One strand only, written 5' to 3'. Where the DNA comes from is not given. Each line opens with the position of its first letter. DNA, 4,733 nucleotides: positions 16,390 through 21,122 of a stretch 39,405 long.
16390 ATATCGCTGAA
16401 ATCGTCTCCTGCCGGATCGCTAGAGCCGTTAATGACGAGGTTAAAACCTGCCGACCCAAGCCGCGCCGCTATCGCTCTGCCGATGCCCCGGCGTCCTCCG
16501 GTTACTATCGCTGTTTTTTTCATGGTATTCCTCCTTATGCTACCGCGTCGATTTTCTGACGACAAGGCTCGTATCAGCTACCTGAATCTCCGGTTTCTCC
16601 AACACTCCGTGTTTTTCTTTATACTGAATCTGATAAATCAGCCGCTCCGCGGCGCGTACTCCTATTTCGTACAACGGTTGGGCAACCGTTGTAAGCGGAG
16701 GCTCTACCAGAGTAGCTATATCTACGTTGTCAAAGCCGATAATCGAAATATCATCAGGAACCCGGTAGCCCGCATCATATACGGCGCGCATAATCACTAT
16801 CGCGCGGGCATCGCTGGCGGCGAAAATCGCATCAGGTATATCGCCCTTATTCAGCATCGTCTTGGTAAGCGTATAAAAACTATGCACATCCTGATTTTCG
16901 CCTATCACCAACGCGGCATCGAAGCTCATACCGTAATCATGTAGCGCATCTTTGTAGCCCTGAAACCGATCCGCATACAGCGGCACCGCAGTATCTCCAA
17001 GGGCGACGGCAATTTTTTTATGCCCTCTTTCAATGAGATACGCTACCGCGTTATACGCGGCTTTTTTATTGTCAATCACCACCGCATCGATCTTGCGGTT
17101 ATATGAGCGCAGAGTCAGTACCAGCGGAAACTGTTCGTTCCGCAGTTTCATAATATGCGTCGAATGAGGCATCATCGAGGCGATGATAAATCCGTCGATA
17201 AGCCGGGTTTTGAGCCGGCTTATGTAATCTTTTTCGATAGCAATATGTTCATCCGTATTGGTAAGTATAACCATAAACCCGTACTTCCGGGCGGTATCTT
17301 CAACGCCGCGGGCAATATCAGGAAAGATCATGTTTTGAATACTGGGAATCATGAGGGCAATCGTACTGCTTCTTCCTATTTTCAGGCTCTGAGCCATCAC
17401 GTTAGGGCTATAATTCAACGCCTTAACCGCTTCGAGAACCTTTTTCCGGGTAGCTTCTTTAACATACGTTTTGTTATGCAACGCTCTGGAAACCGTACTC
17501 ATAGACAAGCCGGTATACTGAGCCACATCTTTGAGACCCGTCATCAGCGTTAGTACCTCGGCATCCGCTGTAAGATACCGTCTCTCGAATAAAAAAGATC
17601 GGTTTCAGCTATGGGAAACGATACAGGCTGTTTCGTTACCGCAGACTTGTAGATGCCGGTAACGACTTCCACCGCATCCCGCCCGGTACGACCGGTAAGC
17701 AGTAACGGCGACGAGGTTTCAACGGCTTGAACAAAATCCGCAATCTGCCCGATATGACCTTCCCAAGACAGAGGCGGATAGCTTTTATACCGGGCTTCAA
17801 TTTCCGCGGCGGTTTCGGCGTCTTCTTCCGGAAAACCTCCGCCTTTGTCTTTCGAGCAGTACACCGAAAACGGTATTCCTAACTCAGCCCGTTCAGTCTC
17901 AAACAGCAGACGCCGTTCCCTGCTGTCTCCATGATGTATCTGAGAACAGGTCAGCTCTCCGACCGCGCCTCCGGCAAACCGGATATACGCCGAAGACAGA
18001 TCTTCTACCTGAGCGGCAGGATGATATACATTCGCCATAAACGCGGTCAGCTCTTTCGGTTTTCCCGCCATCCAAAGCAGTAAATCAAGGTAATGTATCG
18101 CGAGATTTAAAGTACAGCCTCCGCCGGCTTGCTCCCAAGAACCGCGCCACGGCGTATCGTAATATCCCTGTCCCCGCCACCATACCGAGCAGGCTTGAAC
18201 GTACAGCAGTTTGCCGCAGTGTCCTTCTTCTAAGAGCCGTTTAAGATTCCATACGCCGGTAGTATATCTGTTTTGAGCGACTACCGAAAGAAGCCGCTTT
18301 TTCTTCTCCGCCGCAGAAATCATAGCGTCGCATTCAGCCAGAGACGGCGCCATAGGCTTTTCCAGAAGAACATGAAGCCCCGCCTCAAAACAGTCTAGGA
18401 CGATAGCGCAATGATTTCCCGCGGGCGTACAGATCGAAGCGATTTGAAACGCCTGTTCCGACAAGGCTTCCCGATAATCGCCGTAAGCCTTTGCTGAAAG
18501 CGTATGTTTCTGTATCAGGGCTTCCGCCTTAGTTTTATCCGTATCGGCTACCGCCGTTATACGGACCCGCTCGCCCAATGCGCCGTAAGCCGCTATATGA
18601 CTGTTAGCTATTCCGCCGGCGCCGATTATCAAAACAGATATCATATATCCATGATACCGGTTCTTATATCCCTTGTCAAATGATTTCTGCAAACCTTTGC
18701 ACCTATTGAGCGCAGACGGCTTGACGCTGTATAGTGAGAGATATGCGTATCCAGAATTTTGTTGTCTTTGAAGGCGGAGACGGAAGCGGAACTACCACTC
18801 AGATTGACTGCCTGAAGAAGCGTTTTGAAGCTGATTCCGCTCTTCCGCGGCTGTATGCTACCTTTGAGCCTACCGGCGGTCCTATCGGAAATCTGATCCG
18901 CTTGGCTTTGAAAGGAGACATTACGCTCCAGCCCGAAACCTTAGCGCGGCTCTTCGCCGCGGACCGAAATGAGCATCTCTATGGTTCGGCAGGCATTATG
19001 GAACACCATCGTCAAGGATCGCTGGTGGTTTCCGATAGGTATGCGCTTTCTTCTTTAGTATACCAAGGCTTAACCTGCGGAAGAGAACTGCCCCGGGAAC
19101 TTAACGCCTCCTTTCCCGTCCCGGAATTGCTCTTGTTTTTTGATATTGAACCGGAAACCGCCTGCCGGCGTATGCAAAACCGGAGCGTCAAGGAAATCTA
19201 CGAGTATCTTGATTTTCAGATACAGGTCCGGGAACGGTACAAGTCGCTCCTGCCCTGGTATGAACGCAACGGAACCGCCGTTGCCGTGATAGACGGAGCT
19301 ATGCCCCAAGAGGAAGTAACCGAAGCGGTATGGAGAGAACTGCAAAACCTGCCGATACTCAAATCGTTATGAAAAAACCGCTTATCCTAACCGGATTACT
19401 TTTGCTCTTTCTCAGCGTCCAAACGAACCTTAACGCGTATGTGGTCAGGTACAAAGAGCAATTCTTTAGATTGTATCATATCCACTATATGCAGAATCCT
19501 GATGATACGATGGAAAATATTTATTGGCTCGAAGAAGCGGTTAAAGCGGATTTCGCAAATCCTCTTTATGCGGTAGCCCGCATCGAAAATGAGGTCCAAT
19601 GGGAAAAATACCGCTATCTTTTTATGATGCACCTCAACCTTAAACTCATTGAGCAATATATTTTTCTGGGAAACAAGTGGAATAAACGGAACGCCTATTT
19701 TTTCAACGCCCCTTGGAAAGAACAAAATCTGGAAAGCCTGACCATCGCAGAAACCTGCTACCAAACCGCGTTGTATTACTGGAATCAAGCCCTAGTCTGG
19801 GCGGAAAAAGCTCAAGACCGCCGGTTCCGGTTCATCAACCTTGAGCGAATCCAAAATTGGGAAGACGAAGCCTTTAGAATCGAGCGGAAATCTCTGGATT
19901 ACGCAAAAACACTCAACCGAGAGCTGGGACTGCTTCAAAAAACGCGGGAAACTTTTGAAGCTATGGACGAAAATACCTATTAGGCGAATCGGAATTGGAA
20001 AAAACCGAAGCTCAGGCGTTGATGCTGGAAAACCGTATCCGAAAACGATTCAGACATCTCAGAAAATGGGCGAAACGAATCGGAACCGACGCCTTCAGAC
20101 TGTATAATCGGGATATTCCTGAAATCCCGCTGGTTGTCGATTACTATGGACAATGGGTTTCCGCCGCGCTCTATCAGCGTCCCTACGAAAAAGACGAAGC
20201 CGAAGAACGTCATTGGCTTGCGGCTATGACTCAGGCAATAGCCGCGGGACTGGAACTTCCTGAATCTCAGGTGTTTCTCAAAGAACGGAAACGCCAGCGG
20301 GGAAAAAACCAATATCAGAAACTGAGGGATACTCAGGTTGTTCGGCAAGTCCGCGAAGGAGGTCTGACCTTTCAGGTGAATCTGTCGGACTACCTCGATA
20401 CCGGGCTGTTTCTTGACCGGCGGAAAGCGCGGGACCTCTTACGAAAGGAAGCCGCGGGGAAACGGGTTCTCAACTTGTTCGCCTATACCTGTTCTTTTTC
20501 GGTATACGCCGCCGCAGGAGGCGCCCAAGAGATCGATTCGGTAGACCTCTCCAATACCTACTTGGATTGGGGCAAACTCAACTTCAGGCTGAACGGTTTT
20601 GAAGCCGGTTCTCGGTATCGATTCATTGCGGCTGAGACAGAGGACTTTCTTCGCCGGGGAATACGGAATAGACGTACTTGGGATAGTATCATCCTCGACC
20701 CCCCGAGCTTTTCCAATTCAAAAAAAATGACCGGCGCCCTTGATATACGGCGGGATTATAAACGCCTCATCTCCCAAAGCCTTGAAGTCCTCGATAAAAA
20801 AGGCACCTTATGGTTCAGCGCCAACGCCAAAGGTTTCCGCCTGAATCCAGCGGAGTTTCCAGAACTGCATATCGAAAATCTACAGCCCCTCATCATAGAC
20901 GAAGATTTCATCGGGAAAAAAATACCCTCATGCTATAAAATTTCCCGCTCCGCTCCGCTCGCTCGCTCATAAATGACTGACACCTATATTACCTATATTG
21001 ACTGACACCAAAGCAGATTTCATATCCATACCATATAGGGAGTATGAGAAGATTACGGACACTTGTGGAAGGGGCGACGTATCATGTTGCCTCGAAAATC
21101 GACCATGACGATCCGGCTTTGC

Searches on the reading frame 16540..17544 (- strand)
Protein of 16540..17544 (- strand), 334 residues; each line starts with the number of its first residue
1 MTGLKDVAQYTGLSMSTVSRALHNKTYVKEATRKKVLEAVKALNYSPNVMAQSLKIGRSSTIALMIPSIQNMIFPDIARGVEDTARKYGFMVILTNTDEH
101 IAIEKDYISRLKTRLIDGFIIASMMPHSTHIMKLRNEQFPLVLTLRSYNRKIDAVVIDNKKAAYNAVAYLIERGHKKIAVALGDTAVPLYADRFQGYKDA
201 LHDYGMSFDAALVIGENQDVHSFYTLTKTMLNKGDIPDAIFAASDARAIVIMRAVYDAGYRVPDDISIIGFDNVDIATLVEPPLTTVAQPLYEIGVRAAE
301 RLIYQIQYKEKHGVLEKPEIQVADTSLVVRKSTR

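Call 31: search_protein_families(library=pfam, proteins=[window:16540-17544:-], max_evalue=0.00001)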
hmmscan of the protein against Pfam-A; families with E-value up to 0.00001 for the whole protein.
window:16540-17544:- (334 aa): 4 families
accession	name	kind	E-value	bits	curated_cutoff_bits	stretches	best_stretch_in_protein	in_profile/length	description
PF00532.27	Peripla_BP_1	-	2.8e-37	129.2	22.2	1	61-312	3-267/281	Periplasmic binding proteins and sugar binding domain of LacI family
PF13377.12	Peripla_BP_3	-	3.9e-33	115.3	26.5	1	167-333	1-167/167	Periplasmic binding protein-like domain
PF00356.27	LacI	-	7.1e-18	64.6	27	1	4-48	2-46/46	Bacterial regulatory proteins, lacI family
PF13407.12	Peripla_BP_4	-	8.5e-15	55.4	35.1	1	62-275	1-220/258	Periplasmic binding protein domain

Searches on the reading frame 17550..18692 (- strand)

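Call 31: search_protein_families(library=pfam, proteins=[window:17550-18692:-], max_evalue=0.00001)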
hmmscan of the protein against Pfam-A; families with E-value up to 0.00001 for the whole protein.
window:17550-18692:- (380 aa): 3 families
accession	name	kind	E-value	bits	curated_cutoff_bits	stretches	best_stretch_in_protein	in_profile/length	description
PF01408.29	GFO_IDH_MocA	-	8e-27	94.7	24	1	18-137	1-118/120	Oxidoreductase family, NAD-binding Rossmann fold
PF22725.1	GFO_IDH_MocA_C3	-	9.3e-27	93.9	27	1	149-259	3-111/124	GFO/IDH/MocA C-terminal domain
PF02894.22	GFO_IDH_MocA_C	-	9.4e-20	71.8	22.9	1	151-358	1-217/218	Oxidoreductase family, C-terminal alpha/beta domain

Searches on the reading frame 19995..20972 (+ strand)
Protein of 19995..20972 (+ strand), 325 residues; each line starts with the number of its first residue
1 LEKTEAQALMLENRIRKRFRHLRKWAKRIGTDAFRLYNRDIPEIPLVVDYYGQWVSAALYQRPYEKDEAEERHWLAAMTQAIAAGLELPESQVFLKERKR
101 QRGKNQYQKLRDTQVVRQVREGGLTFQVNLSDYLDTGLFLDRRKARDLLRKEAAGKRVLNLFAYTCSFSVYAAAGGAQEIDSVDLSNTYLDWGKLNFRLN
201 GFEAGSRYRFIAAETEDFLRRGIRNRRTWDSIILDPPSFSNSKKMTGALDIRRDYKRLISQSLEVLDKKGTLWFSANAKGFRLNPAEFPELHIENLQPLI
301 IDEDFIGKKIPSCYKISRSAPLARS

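Call 71: search_protein_families(library=pfam, proteins=[window:19995-20972:+], max_evalue=0.000001)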
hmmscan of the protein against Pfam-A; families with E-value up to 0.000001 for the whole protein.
window:19995-20972:+ (325 aa): 1 family
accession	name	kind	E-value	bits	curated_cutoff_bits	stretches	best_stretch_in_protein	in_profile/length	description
PF10672.15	Methyltrans_SAM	-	3.5e-32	112.2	27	1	55-277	26-239/286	S-adenosylmethionine-dependent methyltransferase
